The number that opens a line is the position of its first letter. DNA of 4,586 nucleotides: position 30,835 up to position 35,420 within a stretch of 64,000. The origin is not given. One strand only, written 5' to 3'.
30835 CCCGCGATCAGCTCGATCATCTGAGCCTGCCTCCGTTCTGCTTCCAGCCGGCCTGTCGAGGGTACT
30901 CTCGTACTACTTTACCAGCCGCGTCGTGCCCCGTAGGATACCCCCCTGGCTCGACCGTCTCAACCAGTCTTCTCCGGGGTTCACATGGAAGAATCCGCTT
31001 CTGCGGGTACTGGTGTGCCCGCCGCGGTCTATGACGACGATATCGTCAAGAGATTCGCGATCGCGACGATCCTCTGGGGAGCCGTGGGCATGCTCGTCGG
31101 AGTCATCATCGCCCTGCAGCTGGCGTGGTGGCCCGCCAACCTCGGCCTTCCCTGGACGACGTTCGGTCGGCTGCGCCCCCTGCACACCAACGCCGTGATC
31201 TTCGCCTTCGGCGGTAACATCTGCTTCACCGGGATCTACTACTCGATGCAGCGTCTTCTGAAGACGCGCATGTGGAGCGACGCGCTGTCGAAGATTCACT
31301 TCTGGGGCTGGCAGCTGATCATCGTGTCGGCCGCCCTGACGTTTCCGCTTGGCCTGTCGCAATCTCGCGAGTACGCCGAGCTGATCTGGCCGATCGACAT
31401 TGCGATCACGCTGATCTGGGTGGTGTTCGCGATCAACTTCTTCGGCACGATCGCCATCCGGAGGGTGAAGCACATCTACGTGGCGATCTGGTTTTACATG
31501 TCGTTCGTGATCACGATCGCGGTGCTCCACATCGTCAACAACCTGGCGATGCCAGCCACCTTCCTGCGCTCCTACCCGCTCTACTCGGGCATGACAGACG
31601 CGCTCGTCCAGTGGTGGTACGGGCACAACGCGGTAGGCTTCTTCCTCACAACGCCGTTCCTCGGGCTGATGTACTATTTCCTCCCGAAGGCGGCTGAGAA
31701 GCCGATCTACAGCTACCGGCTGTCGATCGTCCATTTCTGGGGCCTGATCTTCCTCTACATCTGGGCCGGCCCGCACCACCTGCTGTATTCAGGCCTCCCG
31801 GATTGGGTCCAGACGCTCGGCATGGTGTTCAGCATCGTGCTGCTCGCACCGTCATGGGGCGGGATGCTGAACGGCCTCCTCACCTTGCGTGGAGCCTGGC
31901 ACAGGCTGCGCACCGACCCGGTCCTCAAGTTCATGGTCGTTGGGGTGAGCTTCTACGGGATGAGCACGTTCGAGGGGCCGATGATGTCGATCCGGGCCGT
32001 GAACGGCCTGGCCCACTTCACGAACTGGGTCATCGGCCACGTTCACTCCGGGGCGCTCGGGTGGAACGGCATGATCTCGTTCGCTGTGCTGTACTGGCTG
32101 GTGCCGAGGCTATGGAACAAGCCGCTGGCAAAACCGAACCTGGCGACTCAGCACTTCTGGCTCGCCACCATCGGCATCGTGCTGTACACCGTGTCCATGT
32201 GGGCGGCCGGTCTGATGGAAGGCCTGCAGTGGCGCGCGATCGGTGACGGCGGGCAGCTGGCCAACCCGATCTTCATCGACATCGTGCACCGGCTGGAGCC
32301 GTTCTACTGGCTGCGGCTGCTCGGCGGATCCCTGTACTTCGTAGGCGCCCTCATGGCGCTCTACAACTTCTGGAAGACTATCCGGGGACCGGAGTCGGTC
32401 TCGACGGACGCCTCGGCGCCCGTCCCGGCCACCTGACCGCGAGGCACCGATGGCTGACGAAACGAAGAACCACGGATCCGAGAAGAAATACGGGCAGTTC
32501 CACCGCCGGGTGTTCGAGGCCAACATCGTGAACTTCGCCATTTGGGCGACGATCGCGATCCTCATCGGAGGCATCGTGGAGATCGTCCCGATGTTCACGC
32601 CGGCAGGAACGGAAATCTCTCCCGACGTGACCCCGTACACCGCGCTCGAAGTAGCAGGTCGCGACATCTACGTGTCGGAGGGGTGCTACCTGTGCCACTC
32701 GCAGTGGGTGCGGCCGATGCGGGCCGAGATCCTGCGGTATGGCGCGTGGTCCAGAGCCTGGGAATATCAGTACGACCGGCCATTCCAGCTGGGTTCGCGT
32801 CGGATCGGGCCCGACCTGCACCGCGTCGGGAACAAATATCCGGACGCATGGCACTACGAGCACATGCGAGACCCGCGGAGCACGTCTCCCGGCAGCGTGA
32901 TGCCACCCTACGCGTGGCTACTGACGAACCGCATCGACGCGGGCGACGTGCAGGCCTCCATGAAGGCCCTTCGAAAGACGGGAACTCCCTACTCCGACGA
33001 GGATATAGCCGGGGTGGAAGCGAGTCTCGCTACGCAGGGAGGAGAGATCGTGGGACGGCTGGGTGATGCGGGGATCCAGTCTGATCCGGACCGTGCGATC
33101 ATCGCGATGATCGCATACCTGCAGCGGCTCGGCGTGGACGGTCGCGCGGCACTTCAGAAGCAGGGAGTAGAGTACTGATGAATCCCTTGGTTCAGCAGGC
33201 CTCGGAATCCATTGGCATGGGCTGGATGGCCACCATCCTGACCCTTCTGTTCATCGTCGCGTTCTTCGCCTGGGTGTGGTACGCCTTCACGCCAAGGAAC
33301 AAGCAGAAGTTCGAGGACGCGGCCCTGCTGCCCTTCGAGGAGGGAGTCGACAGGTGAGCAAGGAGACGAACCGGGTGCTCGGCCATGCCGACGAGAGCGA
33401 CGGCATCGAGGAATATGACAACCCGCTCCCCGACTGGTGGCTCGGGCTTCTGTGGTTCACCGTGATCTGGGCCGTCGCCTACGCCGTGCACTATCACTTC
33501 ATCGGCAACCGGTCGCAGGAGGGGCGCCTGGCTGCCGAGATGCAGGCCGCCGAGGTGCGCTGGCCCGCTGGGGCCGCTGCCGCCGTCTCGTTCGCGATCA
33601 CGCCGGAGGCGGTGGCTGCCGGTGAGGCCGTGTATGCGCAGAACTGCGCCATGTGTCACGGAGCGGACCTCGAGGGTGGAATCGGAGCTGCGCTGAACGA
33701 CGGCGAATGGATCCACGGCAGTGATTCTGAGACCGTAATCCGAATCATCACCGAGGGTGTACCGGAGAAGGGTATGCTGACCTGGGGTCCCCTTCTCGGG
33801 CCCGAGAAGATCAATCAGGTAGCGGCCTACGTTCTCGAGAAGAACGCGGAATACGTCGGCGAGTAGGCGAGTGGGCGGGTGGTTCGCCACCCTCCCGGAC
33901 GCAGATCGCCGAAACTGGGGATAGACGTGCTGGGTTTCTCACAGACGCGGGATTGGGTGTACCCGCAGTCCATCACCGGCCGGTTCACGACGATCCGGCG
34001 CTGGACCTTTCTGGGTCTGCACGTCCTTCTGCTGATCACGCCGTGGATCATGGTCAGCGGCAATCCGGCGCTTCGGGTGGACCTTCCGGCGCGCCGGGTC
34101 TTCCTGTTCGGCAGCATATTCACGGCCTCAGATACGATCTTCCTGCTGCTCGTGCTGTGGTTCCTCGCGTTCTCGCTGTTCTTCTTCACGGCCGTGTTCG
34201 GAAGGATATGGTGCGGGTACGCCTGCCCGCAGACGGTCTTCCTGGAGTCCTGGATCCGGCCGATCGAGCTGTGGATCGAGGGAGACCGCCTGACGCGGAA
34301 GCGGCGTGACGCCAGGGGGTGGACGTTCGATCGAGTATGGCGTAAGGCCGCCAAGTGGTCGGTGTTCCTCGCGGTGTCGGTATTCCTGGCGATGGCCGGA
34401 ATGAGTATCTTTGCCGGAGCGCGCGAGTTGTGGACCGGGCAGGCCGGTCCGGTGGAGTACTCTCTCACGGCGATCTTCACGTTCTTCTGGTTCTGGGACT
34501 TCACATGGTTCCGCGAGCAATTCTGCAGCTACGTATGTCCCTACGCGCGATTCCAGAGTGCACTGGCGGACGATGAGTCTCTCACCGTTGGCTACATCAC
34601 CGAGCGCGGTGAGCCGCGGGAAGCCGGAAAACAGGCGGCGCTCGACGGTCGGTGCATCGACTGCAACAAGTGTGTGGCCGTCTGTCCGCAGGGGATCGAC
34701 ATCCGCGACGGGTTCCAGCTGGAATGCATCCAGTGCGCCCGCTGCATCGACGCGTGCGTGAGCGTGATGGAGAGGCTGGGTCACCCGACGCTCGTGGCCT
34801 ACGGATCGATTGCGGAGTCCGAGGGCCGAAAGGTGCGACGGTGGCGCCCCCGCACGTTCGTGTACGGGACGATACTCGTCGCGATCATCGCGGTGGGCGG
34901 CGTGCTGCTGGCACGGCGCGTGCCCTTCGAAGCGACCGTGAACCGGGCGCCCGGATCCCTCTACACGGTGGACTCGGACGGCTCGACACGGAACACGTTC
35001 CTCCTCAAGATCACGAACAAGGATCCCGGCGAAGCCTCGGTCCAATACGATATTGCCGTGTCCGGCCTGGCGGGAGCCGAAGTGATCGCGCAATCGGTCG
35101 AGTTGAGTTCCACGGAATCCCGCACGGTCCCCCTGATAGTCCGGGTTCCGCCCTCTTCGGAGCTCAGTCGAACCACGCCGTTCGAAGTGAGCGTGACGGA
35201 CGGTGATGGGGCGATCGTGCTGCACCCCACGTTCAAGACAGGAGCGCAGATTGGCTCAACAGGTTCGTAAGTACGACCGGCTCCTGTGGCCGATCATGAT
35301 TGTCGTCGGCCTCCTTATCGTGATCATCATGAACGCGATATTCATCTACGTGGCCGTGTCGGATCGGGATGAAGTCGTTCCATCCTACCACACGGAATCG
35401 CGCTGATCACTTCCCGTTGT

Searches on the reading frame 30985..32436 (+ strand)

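Call 73: search_protein_families(library=pfam, proteins=[window:30985-32436:+], max_evalue=0.00001)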
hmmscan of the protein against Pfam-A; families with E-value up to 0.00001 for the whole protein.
window:30985-32436:+ (483 aa): 1 family
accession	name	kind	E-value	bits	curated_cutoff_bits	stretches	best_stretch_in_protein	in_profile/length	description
PF00115.25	COX1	-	2.8e-117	392.7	34.8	1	19-449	1-435/436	Cytochrome C and Quinol oxidase polypeptide I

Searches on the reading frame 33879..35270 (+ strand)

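Call 73: search_protein_families(library=pfam, proteins=[window:33879-35270:+], max_evalue=0.00001)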
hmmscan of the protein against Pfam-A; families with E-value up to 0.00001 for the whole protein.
window:33879-35270:+ (463 aa): 8 families
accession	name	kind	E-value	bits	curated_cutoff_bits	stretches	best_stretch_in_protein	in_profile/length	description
PF13746.11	Fer4_18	-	1.4e-33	115.9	27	1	211-310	1-113/114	4Fe-4S dicluster domain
PF11614.14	FixG_C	-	2.3e-19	70.1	25.6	1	342-445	3-107/119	IG-like fold at C-terminal of FixG, putative oxidoreductase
PF13183.11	Fer4_8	-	1.6e-07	32.2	27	0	215-273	10-68/68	4Fe-4S dicluster domain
PF13534.11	Fer4_17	-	2.2e-07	31.8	22.2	0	215-274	7-61/61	4Fe-4S dicluster domain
PF13187.11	Fer4_9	-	4.1e-07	30.4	27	0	216-272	8-50/52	4Fe-4S dicluster domain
PF12801.12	Fer4_5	-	5.2e-07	30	22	1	92-127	6-39/48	4Fe-4S binding domain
PF13484.11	Fer4_16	-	6e-07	30.6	30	0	216-271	8-65/66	4Fe-4S double cluster binding domain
PF12838.12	Fer4_7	-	1.5e-06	29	27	0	215-273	7-52/52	4Fe-4S dicluster domain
